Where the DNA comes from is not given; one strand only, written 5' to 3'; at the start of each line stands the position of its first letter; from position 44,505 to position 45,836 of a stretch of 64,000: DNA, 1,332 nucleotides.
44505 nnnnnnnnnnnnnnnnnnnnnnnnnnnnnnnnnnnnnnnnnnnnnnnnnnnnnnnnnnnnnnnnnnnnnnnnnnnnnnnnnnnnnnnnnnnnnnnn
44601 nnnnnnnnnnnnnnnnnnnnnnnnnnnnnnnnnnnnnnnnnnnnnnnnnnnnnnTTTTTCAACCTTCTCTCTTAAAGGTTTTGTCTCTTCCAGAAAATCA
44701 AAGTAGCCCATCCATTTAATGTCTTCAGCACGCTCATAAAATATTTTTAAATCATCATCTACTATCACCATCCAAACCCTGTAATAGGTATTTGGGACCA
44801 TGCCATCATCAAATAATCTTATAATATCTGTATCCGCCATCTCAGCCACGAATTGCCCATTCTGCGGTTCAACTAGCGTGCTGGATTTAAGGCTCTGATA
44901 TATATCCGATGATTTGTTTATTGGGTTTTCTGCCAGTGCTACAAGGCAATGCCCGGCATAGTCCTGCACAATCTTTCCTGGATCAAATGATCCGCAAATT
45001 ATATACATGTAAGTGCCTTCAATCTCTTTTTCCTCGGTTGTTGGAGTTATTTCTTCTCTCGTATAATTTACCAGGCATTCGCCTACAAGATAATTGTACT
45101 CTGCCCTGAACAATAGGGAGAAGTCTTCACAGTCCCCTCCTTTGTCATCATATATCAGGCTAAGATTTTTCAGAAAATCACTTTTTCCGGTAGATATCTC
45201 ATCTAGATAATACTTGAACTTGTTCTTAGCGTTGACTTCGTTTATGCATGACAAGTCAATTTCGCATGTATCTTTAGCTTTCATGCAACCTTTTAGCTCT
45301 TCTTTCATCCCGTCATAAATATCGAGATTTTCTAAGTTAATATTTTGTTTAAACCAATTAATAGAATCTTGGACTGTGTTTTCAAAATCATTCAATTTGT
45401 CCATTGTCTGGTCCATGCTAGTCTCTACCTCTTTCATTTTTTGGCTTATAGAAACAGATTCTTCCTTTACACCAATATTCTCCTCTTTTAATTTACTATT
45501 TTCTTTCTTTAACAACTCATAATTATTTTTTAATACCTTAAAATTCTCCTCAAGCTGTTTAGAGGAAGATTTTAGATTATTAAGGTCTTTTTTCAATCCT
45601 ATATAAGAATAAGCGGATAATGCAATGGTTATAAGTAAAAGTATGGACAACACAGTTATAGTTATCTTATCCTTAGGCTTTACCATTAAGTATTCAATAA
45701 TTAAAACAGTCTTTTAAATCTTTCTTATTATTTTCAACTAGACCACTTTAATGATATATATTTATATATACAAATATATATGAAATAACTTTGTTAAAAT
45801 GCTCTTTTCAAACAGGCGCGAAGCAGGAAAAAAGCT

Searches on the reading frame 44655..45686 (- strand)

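Call 64: search_protein_families(library=pfam, proteins=[window:44655-45686:-], max_evalue=0.01)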
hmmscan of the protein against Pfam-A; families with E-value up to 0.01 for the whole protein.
window:44655-45686:- (344 aa): 1 family
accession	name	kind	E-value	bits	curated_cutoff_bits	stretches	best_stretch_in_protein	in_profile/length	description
PF02183.23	HALZ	-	9.2e-05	23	28.1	1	43-69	1-34/43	Homeobox associated leucine zipper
